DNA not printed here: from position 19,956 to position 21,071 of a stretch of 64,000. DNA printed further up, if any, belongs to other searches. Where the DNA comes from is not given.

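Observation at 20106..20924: Degenerate MreB-like protein downstream of murA with all nucleotide-binding motifs mutated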

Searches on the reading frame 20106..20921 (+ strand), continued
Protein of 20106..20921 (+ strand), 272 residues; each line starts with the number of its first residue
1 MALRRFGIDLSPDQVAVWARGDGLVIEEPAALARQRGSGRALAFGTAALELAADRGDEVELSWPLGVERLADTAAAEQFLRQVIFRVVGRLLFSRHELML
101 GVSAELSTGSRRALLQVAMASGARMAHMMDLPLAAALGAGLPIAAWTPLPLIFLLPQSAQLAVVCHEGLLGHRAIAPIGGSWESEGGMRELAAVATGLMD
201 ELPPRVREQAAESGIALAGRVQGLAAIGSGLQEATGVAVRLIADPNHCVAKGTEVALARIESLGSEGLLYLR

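Call 38: find_homologous_proteins(query=A3, max_evalue=1e-20)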
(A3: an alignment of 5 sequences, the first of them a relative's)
Query A3 (5 sequences) (336 aa, profile of the alignment): 97 proteins with E <= 1e-20 among 8000 candidates.
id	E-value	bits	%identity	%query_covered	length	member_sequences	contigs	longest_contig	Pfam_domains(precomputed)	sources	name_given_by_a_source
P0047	1.6e-108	380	100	100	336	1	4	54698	PF00012.27,PF06723.20,PF14450.13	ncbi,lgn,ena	-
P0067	1.9e-104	367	28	96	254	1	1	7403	PF06723.20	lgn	-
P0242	7.7e-98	345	83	100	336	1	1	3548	PF06723.20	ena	-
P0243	4.6e-86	307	38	100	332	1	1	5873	PF00012.27,PF06723.20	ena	-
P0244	9.7e-86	306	34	100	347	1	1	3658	PF00012.27,PF06723.20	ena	-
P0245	3.0e-85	304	39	100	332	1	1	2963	PF00012.27,PF06723.20,PF14450.13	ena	-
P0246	9.8e-85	302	36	100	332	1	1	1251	PF00012.27,PF06723.20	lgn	-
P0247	1.3e-84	302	38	100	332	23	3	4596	PF00012.27,PF06723.20,PF14450.13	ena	-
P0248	3.0e-84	301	35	100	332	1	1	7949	PF00012.27,PF06723.20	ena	-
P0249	3.8e-84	300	35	100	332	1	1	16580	PF00012.27,PF06723.20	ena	-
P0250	4.2e-84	300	36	100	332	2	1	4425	PF06723.20,PF00022.26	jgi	jgi:rod shape-determining protein MreB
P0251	4.4e-84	300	35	100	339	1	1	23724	PF06723.20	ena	-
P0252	4.8e-84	300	35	100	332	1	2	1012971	PF00012.27,PF06723.20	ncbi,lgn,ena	-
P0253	5.2e-84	300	35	100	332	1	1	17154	PF00012.27,PF06723.20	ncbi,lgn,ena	-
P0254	5.8e-84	300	36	100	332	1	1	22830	PF00012.27,PF06723.20,PF11104.15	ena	-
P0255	7.0e-84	300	35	100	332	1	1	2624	PF00012.27,PF06723.20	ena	-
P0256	9.3e-84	299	36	100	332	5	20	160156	PF00012.27,PF06723.20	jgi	-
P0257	1.0e-83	299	35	100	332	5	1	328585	PF06723.20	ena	-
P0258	1.2e-83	299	36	100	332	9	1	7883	PF00012.27,PF06723.20,PF14450.13,PF00022.26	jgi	jgi:rod shape-determining protein MreB and related proteins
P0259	1.7e-83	298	35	100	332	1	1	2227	PF00012.27,PF06723.20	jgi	jgi:rod shape-determining protein MreB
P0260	2.3e-83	298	40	100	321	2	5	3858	PF06723.20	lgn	-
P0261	2.3e-83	298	35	100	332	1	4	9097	PF00012.27,PF06723.20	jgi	jgi:rod shape-determining protein MreB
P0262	2.4e-83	298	36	100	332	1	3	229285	PF00012.27,PF06723.20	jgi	jgi:rod shape-determining protein MreB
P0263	3.1e-83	297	35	100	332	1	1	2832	PF06723.20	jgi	jgi:rod shape-determining protein MreB and related proteins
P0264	3.3e-83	297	36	100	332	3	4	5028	PF00012.27,PF06723.20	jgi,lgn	jgi:rod shape-determining protein MreB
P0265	3.9e-83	297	34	100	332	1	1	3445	PF06723.20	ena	-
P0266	4.1e-83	297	34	100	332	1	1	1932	PF00012.27,PF06723.20,PF14450.13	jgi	-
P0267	4.3e-83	297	36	100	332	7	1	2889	PF06723.20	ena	-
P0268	6.2e-83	296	36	100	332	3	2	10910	PF00012.27,PF06723.20,PF14450.13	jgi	jgi:rod shape-determining protein MreB and related proteins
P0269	1.3e-82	295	34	100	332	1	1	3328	PF06723.20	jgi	jgi:rod shape-determining protein MreB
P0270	1.4e-82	295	37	100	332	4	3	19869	PF00012.27,PF06723.20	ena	-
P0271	1.5e-82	295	37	100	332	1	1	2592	PF00012.27,PF06723.20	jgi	jgi:rod shape-determining protein MreB and related proteins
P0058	1.8e-82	295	42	100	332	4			PF00012.27,PF06723.20,PF14450.13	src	-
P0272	2.5e-82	294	37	100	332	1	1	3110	PF00012.27,PF06723.20,PF14450.13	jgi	jgi:rod shape-determining protein MreB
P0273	3.0e-82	294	37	100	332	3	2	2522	PF00012.27,PF06723.20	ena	-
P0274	4.3e-82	294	36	100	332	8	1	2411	PF00012.27,PF06723.20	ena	-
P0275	4.8e-82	294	38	100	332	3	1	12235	PF00012.27,PF06723.20,PF14450.13,PF11104.15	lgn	-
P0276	4.8e-82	294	35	100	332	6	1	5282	PF00012.27,PF06723.20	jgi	-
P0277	6.0e-82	293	37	100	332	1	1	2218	PF00012.27,PF06723.20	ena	-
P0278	6.0e-82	293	36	100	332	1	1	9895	PF00012.27,PF06723.20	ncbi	-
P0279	6.0e-82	293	37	100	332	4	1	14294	PF00012.27,PF06723.20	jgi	jgi:rod shape-determining protein MreB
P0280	6.3e-82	293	37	100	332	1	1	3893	PF00012.27,PF06723.20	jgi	jgi:rod shape-determining protein MreB and related proteins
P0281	6.7e-82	293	36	100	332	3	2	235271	PF00012.27,PF06723.20,PF14450.13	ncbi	ncbi:MAG: rod shape-determining protein [Candidatus Dormibacteria bacterium]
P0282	7.9e-82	293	37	100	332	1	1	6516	PF00012.27,PF06723.20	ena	-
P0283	8.2e-82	293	37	100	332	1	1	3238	PF00012.27,PF06723.20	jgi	jgi:rod shape-determining protein MreB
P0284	9.4e-82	293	37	100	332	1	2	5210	PF00012.27,PF06723.20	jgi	jgi:rod shape-determining protein MreB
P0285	9.6e-82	293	36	100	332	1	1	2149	PF00012.27,PF06723.20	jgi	jgi:rod shape-determining protein MreB and related proteins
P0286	1.1e-81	292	35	100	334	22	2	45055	PF00012.27,PF06723.20,PF14450.13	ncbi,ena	-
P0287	1.1e-81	292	36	100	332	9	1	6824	PF00012.27,PF06723.20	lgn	-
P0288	1.2e-81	292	37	100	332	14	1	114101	PF00012.27,PF06723.20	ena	-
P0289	1.7e-81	292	37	100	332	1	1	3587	PF00012.27,PF06723.20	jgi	jgi:rod shape-determining protein MreB and related proteins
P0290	1.8e-81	292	37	100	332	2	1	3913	PF00012.27,PF06723.20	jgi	jgi:rod shape-determining protein MreB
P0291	2.6e-81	291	37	100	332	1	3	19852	PF00012.27,PF06723.20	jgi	jgi:rod shape-determining protein MreB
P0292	3.0e-81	291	36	100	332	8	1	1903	PF00012.27,PF06723.20,PF14450.13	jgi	jgi:rod shape-determining protein MreB and related proteins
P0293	3.4e-81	291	36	100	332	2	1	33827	PF00012.27,PF06723.20,PF14450.13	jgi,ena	jgi:rod shape-determining protein MreB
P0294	3.7e-81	291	37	100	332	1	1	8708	PF00012.27,PF06723.20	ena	-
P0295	4.2e-81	290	37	100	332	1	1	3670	PF00012.27,PF06723.20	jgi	jgi:rod shape-determining protein MreB and related proteins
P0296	4.3e-81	290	34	100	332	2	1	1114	PF06723.20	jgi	jgi:rod shape-determining protein MreB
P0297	4.4e-81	290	35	100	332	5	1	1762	PF00012.27,PF06723.20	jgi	jgi:rod shape-determining protein MreB and related proteins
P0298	4.6e-81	290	37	100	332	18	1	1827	PF00012.27,PF06723.20,PF14450.13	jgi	jgi:rod shape-determining protein MreB and related proteins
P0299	6.5e-81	290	33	100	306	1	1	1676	PF00012.27,PF06723.20,PF14450.13,PF11104.15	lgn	-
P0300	7.0e-81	290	36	100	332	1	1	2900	PF00012.27,PF06723.20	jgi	jgi:rod shape-determining protein MreB and related proteins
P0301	1.2e-80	289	37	100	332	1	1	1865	PF00012.27,PF06723.20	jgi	jgi:rod shape-determining protein MreB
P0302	1.3e-80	289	36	100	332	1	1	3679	PF00012.27,PF06723.20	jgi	jgi:rod shape-determining protein MreB and related proteins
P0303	1.4e-80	289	37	100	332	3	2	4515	PF00012.27,PF06723.20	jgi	jgi:rod shape-determining protein MreB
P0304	2.0e-80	288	38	100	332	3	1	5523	PF00012.27,PF06723.20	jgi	jgi:rod shape-determining protein MreB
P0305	4.9e-80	287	38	100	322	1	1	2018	PF06723.20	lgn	-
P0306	6.8e-80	286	36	100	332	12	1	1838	PF00012.27,PF06723.20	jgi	jgi:rod shape-determining protein MreB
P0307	9.8e-80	286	36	100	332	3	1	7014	PF06723.20,PF14450.13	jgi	-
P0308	2.0e-79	285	37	100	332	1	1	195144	PF00012.27,PF06723.20,PF14450.13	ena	-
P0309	1.6e-78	282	41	100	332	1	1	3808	PF06723.20,PF14450.13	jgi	-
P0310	9.7e-78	279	35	100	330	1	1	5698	PF06723.20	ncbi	ncbi:MAG: rod shape-determining protein [Candidatus Dormibacteria bacterium]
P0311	2.3e-69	252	39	82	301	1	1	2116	PF00012.27,PF06723.20,PF14450.13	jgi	-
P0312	4.2e-69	251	39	93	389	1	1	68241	PF00012.27,PF06723.20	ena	-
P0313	1.3e-68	249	36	93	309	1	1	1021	PF06723.20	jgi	jgi:rod shape-determining protein MreB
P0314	1.9e-68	249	34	96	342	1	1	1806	PF00012.27,PF06723.20,PF14450.13,PF00022.26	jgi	jgi:rod shape-determining protein MreB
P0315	7.9e-68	247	30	97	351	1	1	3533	PF00012.27,PF25216.1,PF06723.20,PF14450.13,PF00022.26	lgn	-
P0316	1.3e-67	246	37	97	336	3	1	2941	PF00012.27,PF06723.20,PF14450.13,PF00022.26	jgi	jgi:rod shape-determining protein MreB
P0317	1.2e-65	240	36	82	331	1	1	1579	PF00012.27,PF06723.20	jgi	-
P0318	3.3e-64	235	32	96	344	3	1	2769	PF00012.27,PF06723.20,PF14450.13,PF00022.26,PF11104.15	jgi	jgi:rod shape-determining protein MreB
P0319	7.1e-64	234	31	96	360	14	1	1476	PF00012.27,PF06723.20,PF14450.13,PF00022.26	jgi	jgi:rod shape-determining protein MreB and related proteins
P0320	1.5e-63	233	33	100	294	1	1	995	PF06723.20,PF14450.13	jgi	jgi:rod shape-determining protein MreB and related proteins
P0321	9.7e-63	230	33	96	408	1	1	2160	PF00012.27,PF06723.20,PF14450.13,PF00022.26,PF08841.17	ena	-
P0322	1.3e-62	230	32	96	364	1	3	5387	PF00012.27,PF06723.20,PF14450.13,PF00022.26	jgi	jgi:rod shape-determining protein MreB and related proteins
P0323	4.3e-59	218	32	96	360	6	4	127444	PF00012.27,PF06723.20,PF14450.13,PF00022.26,PF11104.15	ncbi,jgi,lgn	jgi:rod shape-determining protein MreB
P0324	6.1e-58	214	42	51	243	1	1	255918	PF00012.27,PF06723.20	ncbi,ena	-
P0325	4.5e-57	212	42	51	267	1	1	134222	PF06723.20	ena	-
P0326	3.1e-56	209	38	73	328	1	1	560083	PF00012.27,PF06723.20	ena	-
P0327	6.0e-56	208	37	75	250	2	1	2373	PF00012.27,PF06723.20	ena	-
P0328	8.2e-55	204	33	81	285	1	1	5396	PF00012.27,PF06723.20,PF14450.13,PF00022.26,PF11104.15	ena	-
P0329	5.3e-53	198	42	51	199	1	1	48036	PF06723.20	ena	-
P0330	8.1e-50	188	34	75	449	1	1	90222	PF06723.20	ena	-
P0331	8.8e-50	188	35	95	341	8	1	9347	PF00012.27,PF06723.20,PF14450.13,PF00022.26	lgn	-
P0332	5.9e-49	185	29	94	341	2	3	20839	PF00012.27,PF06723.20,PF00022.26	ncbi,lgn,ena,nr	ncbi:MAG: rod shape-determining protein [Clostridia bacterium]|nr:rod shape-determining protein [Clo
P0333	8.1e-46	175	39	51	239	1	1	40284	PF00012.27,PF06723.20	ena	-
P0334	1.2e-31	128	48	26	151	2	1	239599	PF00012.27,PF06723.20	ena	-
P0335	5.1e-30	123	30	87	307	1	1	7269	PF00012.27,PF06723.20,PF14450.13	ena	-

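Call 39: find_encoding_contigs(protein=P0281, flank=10000, max_places=3)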
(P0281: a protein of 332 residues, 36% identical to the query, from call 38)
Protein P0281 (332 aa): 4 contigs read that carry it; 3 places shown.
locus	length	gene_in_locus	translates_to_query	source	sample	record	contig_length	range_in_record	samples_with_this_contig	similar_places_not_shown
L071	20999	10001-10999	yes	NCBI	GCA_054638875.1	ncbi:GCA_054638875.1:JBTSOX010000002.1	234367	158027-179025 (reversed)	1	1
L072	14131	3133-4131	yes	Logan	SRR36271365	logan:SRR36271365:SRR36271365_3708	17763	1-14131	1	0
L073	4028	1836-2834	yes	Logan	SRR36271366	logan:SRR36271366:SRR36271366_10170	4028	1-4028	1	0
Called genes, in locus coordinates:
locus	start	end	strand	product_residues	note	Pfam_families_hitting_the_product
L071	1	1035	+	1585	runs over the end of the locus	PF25023:TEN_YD-shell, PF05593:RHS_repeat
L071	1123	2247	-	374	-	-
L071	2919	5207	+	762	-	PF00912:Transgly, PF00905:Transpeptidase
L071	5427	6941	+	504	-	-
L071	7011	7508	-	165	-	PF05163:DinB, PF04978:MST, PF12867:DinB_2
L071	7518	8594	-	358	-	PF01791:DeoC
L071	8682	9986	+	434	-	PF00275:EPSP_synthase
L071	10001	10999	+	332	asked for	PF06723:MreB_Mbl, PF14450:FtsA (faint), PF00012:HSP70 (weak)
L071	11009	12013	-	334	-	PF01075:Glyco_transf_9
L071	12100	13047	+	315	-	PF02729:OTCace_N, PF00185:OTCace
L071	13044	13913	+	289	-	PF19293:CdaA_N, PF02457:DAC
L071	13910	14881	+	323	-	PF07949:YbbR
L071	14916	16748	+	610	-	PF13522:GATase_6, PF13537:GATase_7, PF01380:SIS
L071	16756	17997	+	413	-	PF01648:ACPS, PF01256:Carb_kinase, PF02110:HK (weak)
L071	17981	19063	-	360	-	PF05257:CHAP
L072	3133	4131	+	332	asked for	PF06723:MreB_Mbl, PF14450:FtsA (faint), PF00012:HSP70 (weak)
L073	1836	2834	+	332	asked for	PF06723:MreB_Mbl, PF14450:FtsA (faint), PF00012:HSP70 (weak)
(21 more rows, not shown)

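Call 41: find_encoding_contigs(protein=P0310, flank=10000, max_places=3)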
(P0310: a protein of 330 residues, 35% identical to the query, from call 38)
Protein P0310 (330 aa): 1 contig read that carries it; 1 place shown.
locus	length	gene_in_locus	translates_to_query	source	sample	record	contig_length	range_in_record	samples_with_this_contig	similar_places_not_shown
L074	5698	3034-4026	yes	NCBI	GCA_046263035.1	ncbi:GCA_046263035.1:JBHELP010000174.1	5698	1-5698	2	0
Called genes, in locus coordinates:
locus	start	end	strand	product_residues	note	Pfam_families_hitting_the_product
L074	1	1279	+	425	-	PF00006:ATP-synt_ab, PF22919:ATP-synt_VA_C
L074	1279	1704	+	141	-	PF02823:ATP-synt_DE_N, PF00401:ATP-synt_DE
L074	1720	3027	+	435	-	PF00275:EPSP_synthase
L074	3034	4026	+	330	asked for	PF06723:MreB_Mbl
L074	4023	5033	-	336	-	PF01075:Glyco_transf_9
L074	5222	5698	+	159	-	PF02729:OTCace_N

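Call 42: find_encoding_contigs(protein=P0197, flank=10000, max_places=2)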
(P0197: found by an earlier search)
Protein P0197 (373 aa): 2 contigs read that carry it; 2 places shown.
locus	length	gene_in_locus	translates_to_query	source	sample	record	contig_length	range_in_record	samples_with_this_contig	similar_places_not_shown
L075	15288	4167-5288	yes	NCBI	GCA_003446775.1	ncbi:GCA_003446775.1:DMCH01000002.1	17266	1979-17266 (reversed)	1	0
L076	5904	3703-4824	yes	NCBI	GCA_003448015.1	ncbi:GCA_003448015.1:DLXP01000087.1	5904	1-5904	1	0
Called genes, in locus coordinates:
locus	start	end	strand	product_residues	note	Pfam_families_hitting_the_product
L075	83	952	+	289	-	PF00231:ATP-synt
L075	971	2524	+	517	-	PF02874:ATP-synt_ab_N, PF00006:ATP-synt_ab, PF22919:ATP-synt_VA_C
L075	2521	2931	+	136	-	PF02823:ATP-synt_DE_N, PF00401:ATP-synt_DE (weak)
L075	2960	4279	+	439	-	PF00275:EPSP_synthase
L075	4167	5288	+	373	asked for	PF00022:Actin (weak), PF06723:MreB_Mbl, PF25216:Volactin (weak), PF00012:HSP70, PF14450:FtsA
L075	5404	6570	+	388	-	PF13439:Glyco_transf_4, PF13579:Glyco_trans_4_4, PF20706:GT4-conflict, PF00534:Glycos_transf_1, PF13692:Glyco_trans_1_4, PF13524:Glyco_trans_1_2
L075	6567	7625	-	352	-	PF13439:Glyco_transf_4, PF00534:Glycos_transf_1, PF13692:Glyco_trans_1_4, PF13524:Glyco_trans_1_2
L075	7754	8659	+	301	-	PF01522:Polysacc_deac_1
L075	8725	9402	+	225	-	PF03808:Glyco_tran_WecG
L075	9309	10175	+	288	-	PF00535:Glycos_transf_2, PF13641:Glyco_tranf_2_3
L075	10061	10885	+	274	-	PF00535:Glycos_transf_2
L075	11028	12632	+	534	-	-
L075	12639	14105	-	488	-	-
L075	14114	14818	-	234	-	PF04140:ICMT (weak), PF04191:PEMT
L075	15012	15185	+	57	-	PF04964:Flp_Fap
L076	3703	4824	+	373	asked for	PF00022:Actin (weak), PF06723:MreB_Mbl, PF25216:Volactin (weak), PF00012:HSP70, PF14450:FtsA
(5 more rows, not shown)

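Call 45: find_encoding_contigs(protein=P0219, flank=8000, max_places=2)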
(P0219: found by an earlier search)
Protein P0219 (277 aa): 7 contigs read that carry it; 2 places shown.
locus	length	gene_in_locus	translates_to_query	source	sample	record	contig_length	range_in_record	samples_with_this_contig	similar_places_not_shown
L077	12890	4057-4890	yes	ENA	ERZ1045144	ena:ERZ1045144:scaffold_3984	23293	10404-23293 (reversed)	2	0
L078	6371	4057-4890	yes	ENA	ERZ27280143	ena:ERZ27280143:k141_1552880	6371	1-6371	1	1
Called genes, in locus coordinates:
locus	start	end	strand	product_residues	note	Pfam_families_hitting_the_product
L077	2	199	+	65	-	?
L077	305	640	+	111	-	-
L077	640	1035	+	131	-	PF18884:TSP3_bac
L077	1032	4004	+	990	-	PF01476:LysM (weak), PF01510:Amidase_2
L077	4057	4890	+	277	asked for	PF06723:MreB_Mbl, PF00012:HSP70 (faint), PF06723:MreB_Mbl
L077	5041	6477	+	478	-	PF00089:Trypsin, PF13365:Trypsin_2, PF17815:PDZ_3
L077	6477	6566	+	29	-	-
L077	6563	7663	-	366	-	PF00712:DNA_pol3_beta, PF02767:DNA_pol3_beta_2, PF02768:DNA_pol3_beta_3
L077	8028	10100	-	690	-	-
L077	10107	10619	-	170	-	PF01288:HPPK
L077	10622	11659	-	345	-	PF01797:Y1_Tnp (weak)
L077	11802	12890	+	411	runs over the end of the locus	PF12158:DUF3592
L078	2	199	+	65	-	?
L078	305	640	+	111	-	-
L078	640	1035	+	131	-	PF18884:TSP3_bac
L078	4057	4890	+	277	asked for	PF06723:MreB_Mbl, PF00012:HSP70 (faint), PF06723:MreB_Mbl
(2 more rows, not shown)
